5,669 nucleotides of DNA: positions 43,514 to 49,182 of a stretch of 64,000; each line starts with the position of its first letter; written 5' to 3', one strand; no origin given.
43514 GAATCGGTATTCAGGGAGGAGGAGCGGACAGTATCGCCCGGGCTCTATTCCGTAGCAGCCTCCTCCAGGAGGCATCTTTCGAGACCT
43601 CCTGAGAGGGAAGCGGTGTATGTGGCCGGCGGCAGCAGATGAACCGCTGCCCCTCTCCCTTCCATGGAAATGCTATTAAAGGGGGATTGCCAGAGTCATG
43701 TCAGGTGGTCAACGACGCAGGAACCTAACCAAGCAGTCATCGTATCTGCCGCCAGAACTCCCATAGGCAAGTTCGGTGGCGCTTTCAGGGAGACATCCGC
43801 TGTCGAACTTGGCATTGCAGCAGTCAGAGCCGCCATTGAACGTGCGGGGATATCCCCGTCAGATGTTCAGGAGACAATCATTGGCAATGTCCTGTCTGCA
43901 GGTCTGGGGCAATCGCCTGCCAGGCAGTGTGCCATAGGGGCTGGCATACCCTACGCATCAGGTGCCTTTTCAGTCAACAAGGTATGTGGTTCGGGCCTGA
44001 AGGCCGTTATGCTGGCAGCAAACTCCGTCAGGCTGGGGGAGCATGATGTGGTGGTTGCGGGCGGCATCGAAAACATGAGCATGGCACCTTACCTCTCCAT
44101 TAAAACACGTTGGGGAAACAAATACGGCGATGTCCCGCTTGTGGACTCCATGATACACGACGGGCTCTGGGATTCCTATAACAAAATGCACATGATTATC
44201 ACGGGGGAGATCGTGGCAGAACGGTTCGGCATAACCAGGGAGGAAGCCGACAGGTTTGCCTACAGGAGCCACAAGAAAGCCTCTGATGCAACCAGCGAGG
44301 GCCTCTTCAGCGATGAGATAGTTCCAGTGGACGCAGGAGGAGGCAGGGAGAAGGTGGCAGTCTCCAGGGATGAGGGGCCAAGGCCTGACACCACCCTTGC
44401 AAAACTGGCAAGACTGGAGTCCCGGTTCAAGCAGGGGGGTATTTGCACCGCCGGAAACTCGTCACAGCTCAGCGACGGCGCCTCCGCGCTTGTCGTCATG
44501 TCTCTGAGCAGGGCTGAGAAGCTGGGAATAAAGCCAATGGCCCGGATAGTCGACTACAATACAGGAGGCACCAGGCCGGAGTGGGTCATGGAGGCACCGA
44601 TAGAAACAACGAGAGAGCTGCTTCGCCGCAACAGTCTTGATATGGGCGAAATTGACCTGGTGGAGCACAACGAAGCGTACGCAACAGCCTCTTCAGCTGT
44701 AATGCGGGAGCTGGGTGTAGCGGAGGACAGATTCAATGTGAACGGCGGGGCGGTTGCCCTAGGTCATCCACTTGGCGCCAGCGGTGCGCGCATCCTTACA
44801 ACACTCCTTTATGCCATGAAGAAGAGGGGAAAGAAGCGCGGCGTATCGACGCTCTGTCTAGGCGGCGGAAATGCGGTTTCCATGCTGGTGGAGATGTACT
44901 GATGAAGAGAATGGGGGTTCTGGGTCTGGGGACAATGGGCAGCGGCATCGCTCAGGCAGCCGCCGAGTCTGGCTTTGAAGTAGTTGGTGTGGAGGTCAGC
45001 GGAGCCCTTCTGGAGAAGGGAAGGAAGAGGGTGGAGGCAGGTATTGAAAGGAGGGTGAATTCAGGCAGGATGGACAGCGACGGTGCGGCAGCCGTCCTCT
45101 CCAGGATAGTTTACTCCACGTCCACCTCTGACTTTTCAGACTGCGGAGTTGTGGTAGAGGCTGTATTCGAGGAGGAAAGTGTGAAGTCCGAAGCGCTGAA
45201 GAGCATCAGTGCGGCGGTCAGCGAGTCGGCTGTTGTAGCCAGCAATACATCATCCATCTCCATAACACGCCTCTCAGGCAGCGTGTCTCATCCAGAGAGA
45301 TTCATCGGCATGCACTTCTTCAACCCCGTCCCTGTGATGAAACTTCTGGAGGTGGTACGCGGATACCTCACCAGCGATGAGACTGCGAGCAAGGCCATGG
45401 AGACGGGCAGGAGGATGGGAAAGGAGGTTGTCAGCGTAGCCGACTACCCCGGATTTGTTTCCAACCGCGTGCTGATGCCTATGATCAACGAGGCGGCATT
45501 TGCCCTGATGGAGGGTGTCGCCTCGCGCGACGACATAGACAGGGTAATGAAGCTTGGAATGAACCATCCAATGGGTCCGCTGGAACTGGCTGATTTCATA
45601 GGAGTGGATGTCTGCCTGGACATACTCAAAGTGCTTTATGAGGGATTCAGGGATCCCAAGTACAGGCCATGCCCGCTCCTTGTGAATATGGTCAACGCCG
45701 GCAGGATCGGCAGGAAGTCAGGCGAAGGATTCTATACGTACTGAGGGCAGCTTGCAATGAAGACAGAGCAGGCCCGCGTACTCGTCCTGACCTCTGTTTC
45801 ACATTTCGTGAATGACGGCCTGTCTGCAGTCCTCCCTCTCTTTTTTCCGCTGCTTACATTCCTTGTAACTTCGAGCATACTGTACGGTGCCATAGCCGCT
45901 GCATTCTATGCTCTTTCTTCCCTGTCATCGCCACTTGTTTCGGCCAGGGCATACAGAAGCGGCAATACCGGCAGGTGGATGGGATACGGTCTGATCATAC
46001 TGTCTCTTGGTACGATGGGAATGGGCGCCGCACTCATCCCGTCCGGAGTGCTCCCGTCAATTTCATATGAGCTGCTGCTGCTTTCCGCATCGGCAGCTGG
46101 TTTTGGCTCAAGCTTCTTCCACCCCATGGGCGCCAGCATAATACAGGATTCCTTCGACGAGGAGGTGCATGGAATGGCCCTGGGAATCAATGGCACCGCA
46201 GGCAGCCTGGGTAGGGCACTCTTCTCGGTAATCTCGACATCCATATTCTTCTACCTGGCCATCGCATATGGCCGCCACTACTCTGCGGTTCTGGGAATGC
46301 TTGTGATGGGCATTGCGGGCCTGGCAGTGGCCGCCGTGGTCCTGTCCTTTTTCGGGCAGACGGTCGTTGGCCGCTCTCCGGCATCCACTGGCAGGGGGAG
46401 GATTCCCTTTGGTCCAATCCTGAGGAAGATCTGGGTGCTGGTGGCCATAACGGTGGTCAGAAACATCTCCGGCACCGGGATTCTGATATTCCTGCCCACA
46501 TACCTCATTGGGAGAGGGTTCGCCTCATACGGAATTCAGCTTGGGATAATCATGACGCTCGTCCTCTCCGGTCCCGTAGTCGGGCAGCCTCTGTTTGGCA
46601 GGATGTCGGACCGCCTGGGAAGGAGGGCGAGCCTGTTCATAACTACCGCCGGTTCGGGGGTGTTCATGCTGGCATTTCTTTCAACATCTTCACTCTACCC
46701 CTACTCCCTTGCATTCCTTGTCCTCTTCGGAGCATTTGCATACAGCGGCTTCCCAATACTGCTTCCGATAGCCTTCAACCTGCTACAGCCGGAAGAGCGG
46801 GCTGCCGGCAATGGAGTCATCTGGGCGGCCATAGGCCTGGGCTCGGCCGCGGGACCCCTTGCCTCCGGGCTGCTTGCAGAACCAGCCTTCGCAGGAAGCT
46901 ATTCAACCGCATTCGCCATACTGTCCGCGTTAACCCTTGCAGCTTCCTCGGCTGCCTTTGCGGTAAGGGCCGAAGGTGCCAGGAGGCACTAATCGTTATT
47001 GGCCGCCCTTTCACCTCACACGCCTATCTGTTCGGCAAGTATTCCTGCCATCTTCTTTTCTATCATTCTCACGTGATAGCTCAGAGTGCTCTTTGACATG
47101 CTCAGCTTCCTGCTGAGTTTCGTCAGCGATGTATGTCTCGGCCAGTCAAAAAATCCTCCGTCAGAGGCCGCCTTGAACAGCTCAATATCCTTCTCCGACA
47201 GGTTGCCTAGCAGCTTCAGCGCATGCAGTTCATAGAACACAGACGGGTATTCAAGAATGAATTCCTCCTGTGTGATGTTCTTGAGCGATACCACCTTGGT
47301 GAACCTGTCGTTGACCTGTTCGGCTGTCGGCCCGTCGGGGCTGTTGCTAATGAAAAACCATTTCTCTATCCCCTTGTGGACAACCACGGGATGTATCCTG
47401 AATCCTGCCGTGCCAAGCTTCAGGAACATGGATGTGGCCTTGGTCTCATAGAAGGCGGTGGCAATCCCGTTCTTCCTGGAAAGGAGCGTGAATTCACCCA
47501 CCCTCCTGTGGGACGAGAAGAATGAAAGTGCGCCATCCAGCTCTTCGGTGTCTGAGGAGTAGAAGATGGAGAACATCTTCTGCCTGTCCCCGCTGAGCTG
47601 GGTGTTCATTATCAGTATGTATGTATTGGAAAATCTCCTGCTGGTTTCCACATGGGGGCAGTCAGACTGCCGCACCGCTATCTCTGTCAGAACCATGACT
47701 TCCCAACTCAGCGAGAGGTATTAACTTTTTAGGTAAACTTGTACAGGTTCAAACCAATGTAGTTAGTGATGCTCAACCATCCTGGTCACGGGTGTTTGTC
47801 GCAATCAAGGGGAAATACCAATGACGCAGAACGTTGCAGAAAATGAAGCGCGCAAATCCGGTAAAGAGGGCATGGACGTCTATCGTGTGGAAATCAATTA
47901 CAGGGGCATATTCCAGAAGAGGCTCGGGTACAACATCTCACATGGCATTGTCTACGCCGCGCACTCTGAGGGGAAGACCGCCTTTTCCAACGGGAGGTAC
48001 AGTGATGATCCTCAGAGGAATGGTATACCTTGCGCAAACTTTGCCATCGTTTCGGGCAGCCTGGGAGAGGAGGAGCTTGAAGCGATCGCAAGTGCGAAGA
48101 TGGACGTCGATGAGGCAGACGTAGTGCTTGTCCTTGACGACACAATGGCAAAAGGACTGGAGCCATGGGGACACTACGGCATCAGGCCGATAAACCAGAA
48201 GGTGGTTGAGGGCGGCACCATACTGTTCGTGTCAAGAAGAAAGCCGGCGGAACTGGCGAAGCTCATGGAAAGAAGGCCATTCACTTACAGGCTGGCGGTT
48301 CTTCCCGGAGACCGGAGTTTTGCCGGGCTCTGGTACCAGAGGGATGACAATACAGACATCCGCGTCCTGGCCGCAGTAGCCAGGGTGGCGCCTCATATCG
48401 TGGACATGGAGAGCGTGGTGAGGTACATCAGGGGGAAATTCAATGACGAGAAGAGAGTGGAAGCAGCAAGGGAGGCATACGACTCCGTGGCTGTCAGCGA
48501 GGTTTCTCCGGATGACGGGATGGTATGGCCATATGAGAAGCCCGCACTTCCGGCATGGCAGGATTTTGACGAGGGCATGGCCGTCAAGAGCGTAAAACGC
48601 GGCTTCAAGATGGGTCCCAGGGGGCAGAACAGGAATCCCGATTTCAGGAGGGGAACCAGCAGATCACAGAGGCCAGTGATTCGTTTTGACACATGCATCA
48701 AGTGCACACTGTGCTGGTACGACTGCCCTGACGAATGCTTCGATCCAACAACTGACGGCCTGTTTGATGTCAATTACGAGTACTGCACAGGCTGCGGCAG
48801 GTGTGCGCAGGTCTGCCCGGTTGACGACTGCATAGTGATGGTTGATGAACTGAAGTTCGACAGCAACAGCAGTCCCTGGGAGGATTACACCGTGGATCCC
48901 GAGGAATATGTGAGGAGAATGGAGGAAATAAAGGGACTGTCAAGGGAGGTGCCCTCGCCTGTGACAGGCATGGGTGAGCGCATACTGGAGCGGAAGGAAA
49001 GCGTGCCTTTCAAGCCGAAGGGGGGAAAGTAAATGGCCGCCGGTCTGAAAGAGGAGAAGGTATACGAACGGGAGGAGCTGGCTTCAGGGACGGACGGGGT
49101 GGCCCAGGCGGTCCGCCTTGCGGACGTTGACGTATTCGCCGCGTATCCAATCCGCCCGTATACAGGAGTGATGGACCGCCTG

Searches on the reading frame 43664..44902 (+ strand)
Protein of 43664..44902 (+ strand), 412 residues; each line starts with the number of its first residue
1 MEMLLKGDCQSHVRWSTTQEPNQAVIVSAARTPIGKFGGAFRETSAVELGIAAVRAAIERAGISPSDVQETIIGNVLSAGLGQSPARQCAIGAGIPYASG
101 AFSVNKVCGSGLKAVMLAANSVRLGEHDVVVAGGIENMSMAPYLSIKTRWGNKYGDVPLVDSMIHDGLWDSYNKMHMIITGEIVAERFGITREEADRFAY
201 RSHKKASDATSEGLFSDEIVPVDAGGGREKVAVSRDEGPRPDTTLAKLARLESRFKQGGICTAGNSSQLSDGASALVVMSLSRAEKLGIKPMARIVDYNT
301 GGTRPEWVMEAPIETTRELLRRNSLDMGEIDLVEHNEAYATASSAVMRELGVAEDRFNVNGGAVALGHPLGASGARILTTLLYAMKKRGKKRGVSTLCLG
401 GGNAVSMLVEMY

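Call 49: search_protein_families(library=pfam, max_evalue=0.00001, proteins=[window:43664-44902:+])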
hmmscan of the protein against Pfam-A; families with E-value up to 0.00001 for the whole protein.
window:43664-44902:+ (412 aa): 3 families
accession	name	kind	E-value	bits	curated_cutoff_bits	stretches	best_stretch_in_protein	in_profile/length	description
PF00108.29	Thiolase_N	-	3.4e-91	305.6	26.4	1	25-280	2-258/260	Thiolase, N-terminal domain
PF02803.24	Thiolase_C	-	9.3e-40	135.5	27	1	290-410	2-122/123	Thiolase, C-terminal domain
PF00109.32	ketoacyl-synt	-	6.5e-08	32.9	20.8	0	101-138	167-204/252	Beta-ketoacyl synthase, N-terminal domain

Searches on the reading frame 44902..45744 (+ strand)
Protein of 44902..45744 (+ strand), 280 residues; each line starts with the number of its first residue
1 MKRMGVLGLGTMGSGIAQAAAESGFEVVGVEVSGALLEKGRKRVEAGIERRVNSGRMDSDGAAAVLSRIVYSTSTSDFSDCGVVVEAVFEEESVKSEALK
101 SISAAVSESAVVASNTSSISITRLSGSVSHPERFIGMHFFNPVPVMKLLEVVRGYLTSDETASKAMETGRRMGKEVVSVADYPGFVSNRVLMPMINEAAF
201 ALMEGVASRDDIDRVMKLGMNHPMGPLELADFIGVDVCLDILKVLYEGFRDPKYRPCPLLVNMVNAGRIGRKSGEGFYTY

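Call 49: search_protein_families(library=pfam, max_evalue=0.00001, proteins=[window:44902-45744:+])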
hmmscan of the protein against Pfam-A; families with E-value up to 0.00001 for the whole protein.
window:44902-45744:+ (280 aa): 2 families
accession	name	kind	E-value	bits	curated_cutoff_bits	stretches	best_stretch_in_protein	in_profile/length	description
PF02737.24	3HCDH_N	-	7.4e-58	195.9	22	1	4-181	2-179/180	3-hydroxyacyl-CoA dehydrogenase, NAD binding domain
PF00725.27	3HCDH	-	6.8e-37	126.3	22.1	1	184-280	1-97/97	3-hydroxyacyl-CoA dehydrogenase, C-terminal domain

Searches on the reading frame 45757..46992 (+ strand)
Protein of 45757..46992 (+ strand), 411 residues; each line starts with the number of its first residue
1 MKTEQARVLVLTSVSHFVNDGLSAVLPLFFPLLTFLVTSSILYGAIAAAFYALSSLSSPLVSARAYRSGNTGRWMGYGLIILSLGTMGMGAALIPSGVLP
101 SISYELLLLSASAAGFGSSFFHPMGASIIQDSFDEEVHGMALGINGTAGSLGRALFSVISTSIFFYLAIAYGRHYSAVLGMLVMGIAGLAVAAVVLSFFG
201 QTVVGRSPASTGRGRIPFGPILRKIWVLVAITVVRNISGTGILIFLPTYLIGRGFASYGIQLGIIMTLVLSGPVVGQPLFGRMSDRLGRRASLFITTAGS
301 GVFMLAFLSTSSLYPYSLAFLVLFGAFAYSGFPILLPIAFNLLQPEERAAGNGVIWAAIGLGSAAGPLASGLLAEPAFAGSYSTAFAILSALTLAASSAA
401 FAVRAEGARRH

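Call 49: search_protein_families(library=pfam, max_evalue=0.00001, proteins=[window:45757-46992:+])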
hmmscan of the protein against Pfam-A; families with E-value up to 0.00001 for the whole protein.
window:45757-46992:+ (411 aa): 1 family
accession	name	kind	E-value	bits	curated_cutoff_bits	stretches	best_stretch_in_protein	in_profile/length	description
PF07690.21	MFS_1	-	3e-27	95.9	33.4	2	231-399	4-167/347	Major Facilitator Superfamily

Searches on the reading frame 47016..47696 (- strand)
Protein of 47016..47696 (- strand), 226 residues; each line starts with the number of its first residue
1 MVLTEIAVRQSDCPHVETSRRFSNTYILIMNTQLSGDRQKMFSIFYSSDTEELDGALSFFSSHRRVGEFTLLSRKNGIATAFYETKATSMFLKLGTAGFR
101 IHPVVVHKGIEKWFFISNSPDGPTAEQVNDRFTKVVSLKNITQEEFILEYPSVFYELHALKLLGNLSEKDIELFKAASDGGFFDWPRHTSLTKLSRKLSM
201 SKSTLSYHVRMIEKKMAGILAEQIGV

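Call 49: search_protein_families(library=pfam, max_evalue=0.00001, proteins=[window:47016-47696:-])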
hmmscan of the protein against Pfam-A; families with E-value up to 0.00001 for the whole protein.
window:47016-47696:- (226 aa): 1 family
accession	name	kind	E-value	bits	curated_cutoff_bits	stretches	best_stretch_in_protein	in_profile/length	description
PF04967.18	HTH_10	-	1.5e-12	47.6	23.1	1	166-216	1-51/53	HTH DNA binding domain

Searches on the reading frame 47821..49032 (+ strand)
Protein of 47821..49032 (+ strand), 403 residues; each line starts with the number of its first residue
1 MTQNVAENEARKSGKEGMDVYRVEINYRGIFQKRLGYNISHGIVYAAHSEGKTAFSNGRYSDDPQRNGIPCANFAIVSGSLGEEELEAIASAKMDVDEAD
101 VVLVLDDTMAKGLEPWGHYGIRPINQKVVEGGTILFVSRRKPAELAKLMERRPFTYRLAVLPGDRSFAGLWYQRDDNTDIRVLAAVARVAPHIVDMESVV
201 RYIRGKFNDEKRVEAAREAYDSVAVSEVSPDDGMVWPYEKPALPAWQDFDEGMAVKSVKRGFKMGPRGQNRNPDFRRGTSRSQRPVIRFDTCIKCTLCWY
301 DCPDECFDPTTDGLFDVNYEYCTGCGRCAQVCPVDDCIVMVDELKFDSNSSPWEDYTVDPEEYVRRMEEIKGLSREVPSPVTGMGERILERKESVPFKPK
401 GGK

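Call 49: search_protein_families(library=pfam, max_evalue=0.00001, proteins=[window:47821-49032:+])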
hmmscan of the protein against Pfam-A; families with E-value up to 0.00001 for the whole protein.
window:47821-49032:+ (403 aa): 4 families
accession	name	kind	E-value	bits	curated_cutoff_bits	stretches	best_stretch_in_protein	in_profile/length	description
PF14697.11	Fer4_21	-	2.6e-12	47.1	35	1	287-340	3-59/59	4Fe-4S dicluster domain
PF00037.32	Fer4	-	5.5e-08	32.7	21.1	1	317-335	3-21/24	4Fe-4S binding domain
PF12838.12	Fer4_7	-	4.2e-06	27.6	27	0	291-335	1-51/52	4Fe-4S dicluster domain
PF13237.11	Fer4_10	-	5e-06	26.8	25.5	0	318-340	5-22/53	4Fe-4S dicluster domain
